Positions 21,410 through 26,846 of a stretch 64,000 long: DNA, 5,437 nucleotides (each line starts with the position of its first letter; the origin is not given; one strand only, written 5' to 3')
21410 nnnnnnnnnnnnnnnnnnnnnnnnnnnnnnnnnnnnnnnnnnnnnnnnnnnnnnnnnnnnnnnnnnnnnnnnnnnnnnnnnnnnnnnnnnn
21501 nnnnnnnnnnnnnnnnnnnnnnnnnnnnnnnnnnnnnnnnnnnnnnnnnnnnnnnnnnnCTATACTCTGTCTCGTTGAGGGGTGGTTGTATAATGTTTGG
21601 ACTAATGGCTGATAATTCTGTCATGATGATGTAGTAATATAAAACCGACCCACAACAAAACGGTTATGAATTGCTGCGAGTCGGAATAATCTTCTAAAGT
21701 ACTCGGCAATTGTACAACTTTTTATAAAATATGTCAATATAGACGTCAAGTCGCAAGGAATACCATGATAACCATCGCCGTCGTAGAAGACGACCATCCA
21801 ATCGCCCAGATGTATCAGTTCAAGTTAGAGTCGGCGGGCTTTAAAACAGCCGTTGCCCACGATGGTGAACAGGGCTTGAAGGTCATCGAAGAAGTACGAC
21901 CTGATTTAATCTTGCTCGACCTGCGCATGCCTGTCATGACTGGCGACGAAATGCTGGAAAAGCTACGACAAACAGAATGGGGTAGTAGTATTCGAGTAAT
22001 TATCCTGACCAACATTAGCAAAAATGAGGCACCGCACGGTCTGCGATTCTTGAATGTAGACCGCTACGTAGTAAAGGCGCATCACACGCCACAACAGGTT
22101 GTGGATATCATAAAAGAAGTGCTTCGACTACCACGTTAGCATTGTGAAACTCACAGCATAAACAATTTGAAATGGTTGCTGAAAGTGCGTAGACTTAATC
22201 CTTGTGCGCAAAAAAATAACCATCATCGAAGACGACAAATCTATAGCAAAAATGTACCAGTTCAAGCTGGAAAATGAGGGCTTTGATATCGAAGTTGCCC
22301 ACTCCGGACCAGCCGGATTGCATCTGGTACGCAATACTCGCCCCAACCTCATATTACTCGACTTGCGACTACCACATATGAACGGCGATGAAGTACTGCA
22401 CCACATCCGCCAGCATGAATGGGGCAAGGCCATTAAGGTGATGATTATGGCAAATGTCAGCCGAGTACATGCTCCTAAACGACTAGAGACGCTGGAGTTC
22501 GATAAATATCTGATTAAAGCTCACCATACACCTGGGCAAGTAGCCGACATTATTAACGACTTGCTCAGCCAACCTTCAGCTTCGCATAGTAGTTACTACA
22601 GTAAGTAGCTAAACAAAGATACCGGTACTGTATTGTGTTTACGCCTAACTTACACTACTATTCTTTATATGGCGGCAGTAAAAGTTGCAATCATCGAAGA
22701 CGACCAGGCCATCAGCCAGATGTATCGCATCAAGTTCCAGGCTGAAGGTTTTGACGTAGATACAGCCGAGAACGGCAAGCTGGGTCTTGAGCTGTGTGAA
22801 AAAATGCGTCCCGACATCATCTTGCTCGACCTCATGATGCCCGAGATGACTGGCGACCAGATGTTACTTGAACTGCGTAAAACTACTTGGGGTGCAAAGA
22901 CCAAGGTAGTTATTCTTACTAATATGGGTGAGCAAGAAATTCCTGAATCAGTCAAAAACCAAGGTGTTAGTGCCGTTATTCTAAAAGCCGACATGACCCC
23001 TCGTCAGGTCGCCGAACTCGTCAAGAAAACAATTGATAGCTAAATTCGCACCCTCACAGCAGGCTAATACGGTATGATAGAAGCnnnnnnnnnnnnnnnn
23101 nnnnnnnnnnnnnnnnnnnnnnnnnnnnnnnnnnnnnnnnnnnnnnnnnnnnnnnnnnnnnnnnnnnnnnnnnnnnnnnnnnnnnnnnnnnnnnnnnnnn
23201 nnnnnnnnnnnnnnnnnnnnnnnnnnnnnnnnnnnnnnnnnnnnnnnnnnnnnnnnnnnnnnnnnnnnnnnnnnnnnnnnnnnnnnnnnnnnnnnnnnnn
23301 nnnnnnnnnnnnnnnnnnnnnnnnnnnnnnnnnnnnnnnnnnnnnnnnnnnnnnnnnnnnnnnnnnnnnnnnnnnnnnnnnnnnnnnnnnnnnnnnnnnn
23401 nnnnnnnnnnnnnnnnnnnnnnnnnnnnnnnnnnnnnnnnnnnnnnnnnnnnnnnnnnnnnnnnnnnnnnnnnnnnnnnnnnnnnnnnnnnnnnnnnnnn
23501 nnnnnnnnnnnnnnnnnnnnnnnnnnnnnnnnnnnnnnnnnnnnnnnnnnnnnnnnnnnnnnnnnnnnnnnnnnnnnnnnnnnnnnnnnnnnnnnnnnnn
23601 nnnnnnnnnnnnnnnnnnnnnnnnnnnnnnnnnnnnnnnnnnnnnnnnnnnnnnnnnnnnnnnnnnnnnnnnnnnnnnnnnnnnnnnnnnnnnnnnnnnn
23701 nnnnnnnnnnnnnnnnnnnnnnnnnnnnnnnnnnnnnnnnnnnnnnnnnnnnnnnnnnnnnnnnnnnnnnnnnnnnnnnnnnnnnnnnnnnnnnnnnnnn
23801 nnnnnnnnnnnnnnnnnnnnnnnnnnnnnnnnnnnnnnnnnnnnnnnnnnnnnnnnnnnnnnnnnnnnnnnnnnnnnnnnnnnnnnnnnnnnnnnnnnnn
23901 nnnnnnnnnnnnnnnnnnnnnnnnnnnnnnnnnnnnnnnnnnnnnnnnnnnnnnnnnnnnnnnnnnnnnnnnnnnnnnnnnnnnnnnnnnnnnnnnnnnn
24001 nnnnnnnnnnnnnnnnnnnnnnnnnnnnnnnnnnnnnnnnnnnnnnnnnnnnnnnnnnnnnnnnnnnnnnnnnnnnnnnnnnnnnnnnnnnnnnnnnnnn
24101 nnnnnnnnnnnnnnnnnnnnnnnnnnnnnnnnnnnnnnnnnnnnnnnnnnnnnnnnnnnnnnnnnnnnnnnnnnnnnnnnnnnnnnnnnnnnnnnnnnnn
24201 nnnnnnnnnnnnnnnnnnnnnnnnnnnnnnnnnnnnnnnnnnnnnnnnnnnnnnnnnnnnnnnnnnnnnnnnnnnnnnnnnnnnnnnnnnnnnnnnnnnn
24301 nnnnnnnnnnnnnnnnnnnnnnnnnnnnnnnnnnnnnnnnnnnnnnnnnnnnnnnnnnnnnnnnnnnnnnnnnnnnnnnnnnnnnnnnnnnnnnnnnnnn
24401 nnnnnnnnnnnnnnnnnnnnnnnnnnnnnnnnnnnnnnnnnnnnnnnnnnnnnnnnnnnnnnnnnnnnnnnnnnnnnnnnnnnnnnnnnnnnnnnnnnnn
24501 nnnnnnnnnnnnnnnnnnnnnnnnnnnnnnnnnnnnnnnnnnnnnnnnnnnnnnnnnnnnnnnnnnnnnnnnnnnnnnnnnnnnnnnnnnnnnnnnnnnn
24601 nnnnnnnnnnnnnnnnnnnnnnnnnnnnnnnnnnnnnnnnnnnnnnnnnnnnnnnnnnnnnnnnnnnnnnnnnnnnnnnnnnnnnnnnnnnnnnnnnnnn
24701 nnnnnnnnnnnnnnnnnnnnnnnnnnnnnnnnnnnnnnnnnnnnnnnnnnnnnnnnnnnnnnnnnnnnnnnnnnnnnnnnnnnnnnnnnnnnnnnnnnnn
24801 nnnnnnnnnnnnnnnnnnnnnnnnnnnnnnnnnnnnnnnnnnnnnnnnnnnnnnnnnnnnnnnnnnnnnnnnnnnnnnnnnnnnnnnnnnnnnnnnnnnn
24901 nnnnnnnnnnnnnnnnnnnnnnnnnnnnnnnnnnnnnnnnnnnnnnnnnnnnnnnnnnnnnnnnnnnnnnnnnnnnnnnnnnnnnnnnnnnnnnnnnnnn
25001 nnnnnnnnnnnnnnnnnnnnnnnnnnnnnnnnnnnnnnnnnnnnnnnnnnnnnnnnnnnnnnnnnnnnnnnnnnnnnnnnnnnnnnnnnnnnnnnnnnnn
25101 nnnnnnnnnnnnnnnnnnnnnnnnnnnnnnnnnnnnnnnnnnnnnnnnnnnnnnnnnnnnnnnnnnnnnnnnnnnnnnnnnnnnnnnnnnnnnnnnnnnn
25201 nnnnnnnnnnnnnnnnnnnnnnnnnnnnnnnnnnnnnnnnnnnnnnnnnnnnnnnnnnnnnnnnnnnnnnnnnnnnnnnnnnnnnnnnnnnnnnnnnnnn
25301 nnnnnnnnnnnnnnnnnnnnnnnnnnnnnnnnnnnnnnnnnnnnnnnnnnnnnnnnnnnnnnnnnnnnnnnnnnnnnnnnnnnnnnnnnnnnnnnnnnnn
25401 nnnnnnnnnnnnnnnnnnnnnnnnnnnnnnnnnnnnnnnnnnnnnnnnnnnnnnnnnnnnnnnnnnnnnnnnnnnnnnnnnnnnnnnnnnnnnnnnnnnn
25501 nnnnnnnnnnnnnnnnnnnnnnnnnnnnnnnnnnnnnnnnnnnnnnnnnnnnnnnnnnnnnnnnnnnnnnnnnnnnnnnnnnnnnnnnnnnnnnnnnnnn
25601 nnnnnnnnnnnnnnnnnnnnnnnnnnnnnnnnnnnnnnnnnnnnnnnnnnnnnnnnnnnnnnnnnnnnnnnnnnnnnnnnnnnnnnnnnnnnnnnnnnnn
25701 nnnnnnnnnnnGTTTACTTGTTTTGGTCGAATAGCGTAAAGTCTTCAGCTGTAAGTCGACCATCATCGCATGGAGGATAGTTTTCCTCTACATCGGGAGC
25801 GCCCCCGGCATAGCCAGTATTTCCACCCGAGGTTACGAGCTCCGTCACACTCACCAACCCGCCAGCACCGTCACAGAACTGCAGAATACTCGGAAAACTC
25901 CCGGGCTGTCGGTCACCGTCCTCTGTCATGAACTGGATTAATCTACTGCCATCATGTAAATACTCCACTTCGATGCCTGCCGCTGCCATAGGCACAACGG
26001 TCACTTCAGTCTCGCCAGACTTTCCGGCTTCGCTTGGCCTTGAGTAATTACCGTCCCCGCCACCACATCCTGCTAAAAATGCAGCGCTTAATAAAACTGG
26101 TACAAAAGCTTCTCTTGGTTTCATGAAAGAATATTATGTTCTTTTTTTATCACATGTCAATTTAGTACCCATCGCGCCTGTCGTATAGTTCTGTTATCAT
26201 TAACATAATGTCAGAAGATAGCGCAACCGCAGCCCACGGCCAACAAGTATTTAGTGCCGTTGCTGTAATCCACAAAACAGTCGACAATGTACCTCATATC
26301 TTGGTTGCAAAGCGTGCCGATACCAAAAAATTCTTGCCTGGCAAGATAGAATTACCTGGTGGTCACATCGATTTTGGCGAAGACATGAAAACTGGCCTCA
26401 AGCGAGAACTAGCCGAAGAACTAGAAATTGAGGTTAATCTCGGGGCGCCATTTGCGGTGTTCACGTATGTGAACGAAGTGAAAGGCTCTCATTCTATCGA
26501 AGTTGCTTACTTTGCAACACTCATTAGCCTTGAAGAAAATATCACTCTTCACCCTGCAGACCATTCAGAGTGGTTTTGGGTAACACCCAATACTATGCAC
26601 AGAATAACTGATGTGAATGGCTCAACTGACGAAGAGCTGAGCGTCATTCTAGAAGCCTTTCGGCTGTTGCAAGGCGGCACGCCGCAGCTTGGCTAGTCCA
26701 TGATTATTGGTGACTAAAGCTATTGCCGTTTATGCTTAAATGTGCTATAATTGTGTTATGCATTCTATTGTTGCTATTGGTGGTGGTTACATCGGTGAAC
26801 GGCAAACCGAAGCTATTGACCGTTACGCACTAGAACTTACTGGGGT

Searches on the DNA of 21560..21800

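Call 61: search_rna_families(source=window, start=21560, end=21800, threshold=evalue, max_evalue=10)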
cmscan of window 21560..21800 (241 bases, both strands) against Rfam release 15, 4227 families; matches with E-value up to 10: 1.
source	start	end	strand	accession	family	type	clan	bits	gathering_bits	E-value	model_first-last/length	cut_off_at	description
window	21631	21697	-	RF00131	mir-30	Gene; miRNA;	-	12.7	50.2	4.7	1-77/77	no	mir-30 microRNA precursor family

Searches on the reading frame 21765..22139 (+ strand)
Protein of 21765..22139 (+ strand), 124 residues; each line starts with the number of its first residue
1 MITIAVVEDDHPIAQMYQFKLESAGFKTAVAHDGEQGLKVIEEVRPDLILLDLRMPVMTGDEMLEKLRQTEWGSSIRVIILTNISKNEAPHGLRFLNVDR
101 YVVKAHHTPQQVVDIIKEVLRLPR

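Call 28: search_protein_families(library=pfam, proteins=[window:21765-22139:+], max_evalue=0.01)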
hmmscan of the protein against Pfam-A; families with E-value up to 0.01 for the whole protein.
window:21765-22139:+ (124 aa): 1 family
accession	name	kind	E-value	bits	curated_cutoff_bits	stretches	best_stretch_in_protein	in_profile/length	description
PF00072.30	Response_reg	-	8.9e-20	71.4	30.2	1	4-109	1-103/111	Response regulator receiver domain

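Call 30: search_solved_structures(query=window:21765-22139:+, max_evalue=0.00001)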
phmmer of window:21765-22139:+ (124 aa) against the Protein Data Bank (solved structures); distinct sequences matched with E-value up to 0.00001: 92 (the best 60 are shown).
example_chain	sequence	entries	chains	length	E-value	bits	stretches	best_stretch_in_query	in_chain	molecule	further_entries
4ja2_A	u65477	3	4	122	2.8e-15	59.6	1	4-120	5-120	Response regulator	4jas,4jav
3f6p_A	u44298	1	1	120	1.2e-14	57.5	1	4-112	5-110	Transcriptional regulatory protein yycF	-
2zwm_A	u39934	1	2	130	1.5e-14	57.3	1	4-112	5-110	Transcriptional regulatory protein yycF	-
3nhz_A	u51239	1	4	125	5.7e-14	55.4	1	4-117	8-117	Two component system transcriptional regulator mtrA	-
1mvo_A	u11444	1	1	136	1.5e-13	54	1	4-121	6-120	PhoP response regulator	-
6azr_B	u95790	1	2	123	1.6e-13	53.9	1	4-120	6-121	Chemotaxis regulator-transmits chemoreceptor signals to flagelllar motor components CheY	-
3dge_C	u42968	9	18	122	1.7e-13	53.9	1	5-120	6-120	Response regulator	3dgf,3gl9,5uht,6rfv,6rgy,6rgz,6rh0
2gwr_A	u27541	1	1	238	1.9e-13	53.7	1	4-117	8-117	DNA-binding response regulator mtrA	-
1zes_A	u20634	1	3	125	1.1e-12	51.2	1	4-121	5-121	Phosphate regulon transcriptional regulatory protein phoB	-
1b00_A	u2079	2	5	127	1.1e-12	51.2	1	4-121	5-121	PHOSPHATE REGULON TRANSCRIPTIONAL REGULATORY PROTEIN PHOB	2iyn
9lbr_A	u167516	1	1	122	1.2e-12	51.1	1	5-120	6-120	Response regulator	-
8fk2_A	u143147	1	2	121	1.6e-12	50.7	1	3-108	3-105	Putative response regulator CovR VicR-like protein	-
6rh1_C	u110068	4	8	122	2.3e-12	50.2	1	5-120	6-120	Response regulator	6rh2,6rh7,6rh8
5ep0_A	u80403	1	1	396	3.3e-12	49.7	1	4-95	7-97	Putative repressor protein luxO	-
3q9s_A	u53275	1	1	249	4.1e-12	49.4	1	4-118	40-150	DNA-binding response regulator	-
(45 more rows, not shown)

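Call 31: search_protein_families(library=ncbifam, proteins=[window:21765-22139:+], max_evalue=0.01)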
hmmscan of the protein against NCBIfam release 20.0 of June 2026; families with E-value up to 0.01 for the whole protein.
window:21765-22139:+ (124 aa): 96 families (the best 25 are shown)
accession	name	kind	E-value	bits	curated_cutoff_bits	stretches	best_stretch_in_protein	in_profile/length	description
TIGR02154.1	PhoB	equivalog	4.5e-19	68.7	296.2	1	3-121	4-121/226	phosphate regulon transcriptional regulator PhoB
NF040534.1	resp_reg_YycF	equivalog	7.8e-18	64.6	340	1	3-112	2-108/231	response regulator YycF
NF040689.1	MtrAB_MtrA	equivalog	7.2e-17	61.5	300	1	4-121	1-114/219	MtrAB system response regulator MtrA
NF045944.1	ResRegRpaBCyano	equivalog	8.4e-16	58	330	1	6-121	2-113/229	response regulator transcription factor RpaB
NF045717.1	DVU0259_DivK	exception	6.7e-15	55.3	160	1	4-120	5-116/117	DVU0259 family response regulator domain-containing protein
TIGR02875.1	spore_0_A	equivalog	1.6e-14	53.8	200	1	2-107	3-110/262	sporulation transcription factor Spo0A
NF007546.0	PRK10161.1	equivalog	3.6e-14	52.9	471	1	4-121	5-121/229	phosphate response regulator transcription factor PhoB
NF007969.0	PRK10693.1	equivalog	4.2e-14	52.3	329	1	4-83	10-89/337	two-component system response regulator RssB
NF053854.1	RespRegPhoBBctds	equivalog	6e-14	51.9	270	1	4-121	1-116/225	two-component system response regulator PhoB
NF045505.1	RR_RssB_Pseudo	equivalog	8e-14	51.5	700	1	2-104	6-106/394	two-component system response regulator RssB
NF012227.0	AdeR_RR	equivalog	1.5e-13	50.7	340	1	3-121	13-127/239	efflux system response regulator transcription factor AdeR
NF008469.0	PRK11361.1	equivalog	2.4e-13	49.6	714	1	3-105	6-106/461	acetoacetate metabolism transcriptional regulator AtoC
NF007935.0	PRK10651.1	equivalog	3.3e-13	49.3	250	1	7-105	11-110/216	two-component system response regulator NarL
NF041733.1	resp_reg_CseB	equivalog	3.4e-13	49.5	350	1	4-121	3-116/228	two-component system response regulator CseB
NF008199.0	PRK10955.1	equivalog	5.3e-13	49.4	341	1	2-121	2-116/232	envelope stress response regulator transcription factor CpxR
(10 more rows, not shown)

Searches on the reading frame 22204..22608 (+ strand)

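Call 28: search_protein_families(library=pfam, proteins=[window:22204-22608:+], max_evalue=0.01)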
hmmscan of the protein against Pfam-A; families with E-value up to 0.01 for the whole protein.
window:22204-22608:+ (134 aa): 1 family
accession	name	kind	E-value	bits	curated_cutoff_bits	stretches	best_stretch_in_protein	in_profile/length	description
PF00072.30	Response_reg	-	1.5e-17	64.2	30.2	1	5-107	1-101/111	Response regulator receiver domain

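Call 31: search_protein_families(library=ncbifam, proteins=[window:22204-22608:+], max_evalue=0.01)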
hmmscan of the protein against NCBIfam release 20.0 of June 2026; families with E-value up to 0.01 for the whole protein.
window:22204-22608:+ (134 aa): 90 families (the best 25 are shown)
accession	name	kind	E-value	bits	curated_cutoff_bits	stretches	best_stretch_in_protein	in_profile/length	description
NF040534.1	resp_reg_YycF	equivalog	4.3e-17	62.1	340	1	3-119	1-114/231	response regulator YycF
NF040689.1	MtrAB_MtrA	equivalog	1.6e-15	57.1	300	1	5-118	1-111/219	MtrAB system response regulator MtrA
NF041733.1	resp_reg_CseB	equivalog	2.5e-15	56.5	350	1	4-116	2-111/228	two-component system response regulator CseB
TIGR02154.1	PhoB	equivalog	1.1e-14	54.3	296.2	1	1-115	1-115/226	phosphate regulon transcriptional regulator PhoB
NF041946.1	LuxO_transreg_Vib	equivalog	2.6e-14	52.9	800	1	8-87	2-79/463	quorum-sensing sigma-54 dependent transcriptional regulator LuxO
NF008469.0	PRK11361.1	equivalog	4.3e-14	52.1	714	1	3-106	5-106/461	acetoacetate metabolism transcriptional regulator AtoC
TIGR01387.1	cztR_silR_copR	subfamily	1.1e-13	51.4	279.2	1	5-120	1-114/218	heavy metal response regulator transcription factor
NF045717.1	DVU0259_DivK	exception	1.1e-13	51.4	160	1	1-89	1-89/117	DVU0259 family response regulator domain-containing protein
NF045991.1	RespRegCtrARhodob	equivalog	1.6e-12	47.6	350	1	4-116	2-112/224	response regulator transcription factor CtrA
NF008296.0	PRK11083.1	equivalog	3.6e-12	46.2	273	1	2-115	3-112/228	two-component system response regulator CreB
NF007969.0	PRK10693.1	equivalog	4e-12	45.8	329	1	2-87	7-90/337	two-component system response regulator RssB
NF008199.0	PRK10955.1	equivalog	5.6e-12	46.1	341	1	3-116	2-111/232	envelope stress response regulator transcription factor CpxR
NF045944.1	ResRegRpaBCyano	equivalog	9.3e-12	44.8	330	1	7-107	2-99/229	response regulator transcription factor RpaB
NF045505.1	RR_RssB_Pseudo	equivalog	1.2e-11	44.3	700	1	4-86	7-89/394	two-component system response regulator RssB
TIGR02875.1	spore_0_A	equivalog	1.4e-11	44.1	200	1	4-107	4-109/262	sporulation transcription factor Spo0A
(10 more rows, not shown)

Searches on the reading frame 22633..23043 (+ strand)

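Call 28: search_protein_families(library=pfam, proteins=[window:22633-23043:+], max_evalue=0.01)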
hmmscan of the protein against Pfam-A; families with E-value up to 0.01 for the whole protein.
window:22633-23043:+ (136 aa): 1 family
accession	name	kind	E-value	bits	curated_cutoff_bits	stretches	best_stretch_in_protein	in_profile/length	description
PF00072.30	Response_reg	-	1.1e-19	71.1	30.2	1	18-119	1-100/111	Response regulator receiver domain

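Call 31: search_protein_families(library=ncbifam, proteins=[window:22633-23043:+], max_evalue=0.01)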
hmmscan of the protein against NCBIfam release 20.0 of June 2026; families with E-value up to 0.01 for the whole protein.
window:22633-23043:+ (136 aa): 88 families (the best 25 are shown)
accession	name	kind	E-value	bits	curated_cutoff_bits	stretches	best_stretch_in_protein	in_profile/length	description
NF047465.1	hybrid_HK_LvrA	exception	8.4e-15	53.8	1200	1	13-126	465-576/819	hybrid histidine kinase/response regulator LvrA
NF008469.0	PRK11361.1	equivalog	1.1e-14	54.1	714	1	14-115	3-103/461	acetoacetate metabolism transcriptional regulator AtoC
NF040689.1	MtrAB_MtrA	equivalog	1.6e-14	53.8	300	1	19-100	2-80/219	MtrAB system response regulator MtrA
TIGR02875.1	spore_0_A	equivalog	4.7e-14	52.3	200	1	16-131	3-123/262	sporulation transcription factor Spo0A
NF007135.0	PRK09581.1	equivalog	7.1e-14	51.5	474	1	17-101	4-88/457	PleD family two-component system response regulator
TIGR02154.1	PhoB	equivalog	1.2e-13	50.8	296.2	1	16-103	3-90/226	phosphate regulon transcriptional regulator PhoB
NF045717.1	DVU0259_DivK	exception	1.5e-13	51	160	1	16-134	3-116/117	DVU0259 family response regulator domain-containing protein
NF011695.0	PRK15115.1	equivalog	1.9e-13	50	763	1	14-118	5-107/445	two-component system response regulator GlrR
NF045991.1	RespRegCtrARhodob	equivalog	2.7e-13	50.2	350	1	17-113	2-94/224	response regulator transcription factor CtrA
NF040534.1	resp_reg_YycF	equivalog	2.8e-13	49.7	340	1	17-97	2-79/231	response regulator YycF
NF045944.1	ResRegRpaBCyano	equivalog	9.4e-13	48.1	330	1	20-100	2-79/229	response regulator transcription factor RpaB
NF041733.1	resp_reg_CseB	equivalog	1.5e-12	47.4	350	1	17-85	2-70/228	two-component system response regulator CseB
NF007935.0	PRK10651.1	equivalog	3.5e-12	46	250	1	40-132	33-122/216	two-component system response regulator NarL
TIGR01387.1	cztR_silR_copR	subfamily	3.9e-12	46.3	279.2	1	19-100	2-81/218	heavy metal response regulator transcription factor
NF007969.0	PRK10693.1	equivalog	5.3e-12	45.4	329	1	15-119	7-109/337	two-component system response regulator RssB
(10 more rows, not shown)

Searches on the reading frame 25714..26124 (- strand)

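Call 28: search_protein_families(library=pfam, proteins=[window:25714-26124:-], max_evalue=0.01)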
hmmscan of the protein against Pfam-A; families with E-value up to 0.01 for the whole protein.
window:25714-26124:- (136 aa): 0 families

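Call 31: search_protein_families(library=ncbifam, proteins=[window:25714-26124:-], max_evalue=0.01)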
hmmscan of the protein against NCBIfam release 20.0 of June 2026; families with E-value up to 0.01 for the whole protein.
window:25714-26124:- (136 aa): 2 families
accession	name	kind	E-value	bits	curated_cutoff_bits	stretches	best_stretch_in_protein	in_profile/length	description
NF058595.1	invert_tail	domain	0.0029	17.9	37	1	7-44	59-96/113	lipo-invert putative C-terminal anchoring domain-containing protein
NF003782.0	PRK05371.1-3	subfamily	0.0063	14.9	711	1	2-42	7-47/648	Xaa-Pro dipeptidyl-peptidase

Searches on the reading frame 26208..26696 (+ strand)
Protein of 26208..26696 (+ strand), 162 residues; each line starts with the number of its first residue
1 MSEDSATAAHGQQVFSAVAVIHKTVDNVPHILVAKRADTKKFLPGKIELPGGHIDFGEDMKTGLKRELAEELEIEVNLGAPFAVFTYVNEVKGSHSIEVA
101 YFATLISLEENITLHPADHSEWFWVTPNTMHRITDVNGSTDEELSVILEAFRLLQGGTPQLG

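Call 28: search_protein_families(library=pfam, proteins=[window:26208-26696:+], max_evalue=0.01)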
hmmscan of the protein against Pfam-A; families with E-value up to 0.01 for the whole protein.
window:26208-26696:+ (162 aa): 3 families
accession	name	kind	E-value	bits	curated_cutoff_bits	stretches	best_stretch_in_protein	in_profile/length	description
PF00293.34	NUDIX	-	1.9e-15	57.5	21.1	1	19-131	7-119/134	NUDIX domain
PF13869.12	NUDIX_2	-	1.9e-05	24.6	27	1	17-76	46-99/188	Nucleotide hydrolase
PF22327.2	Nudt16-like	-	0.00073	19.9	27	1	45-77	33-66/161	U8 snoRNA-decapping enzyme-like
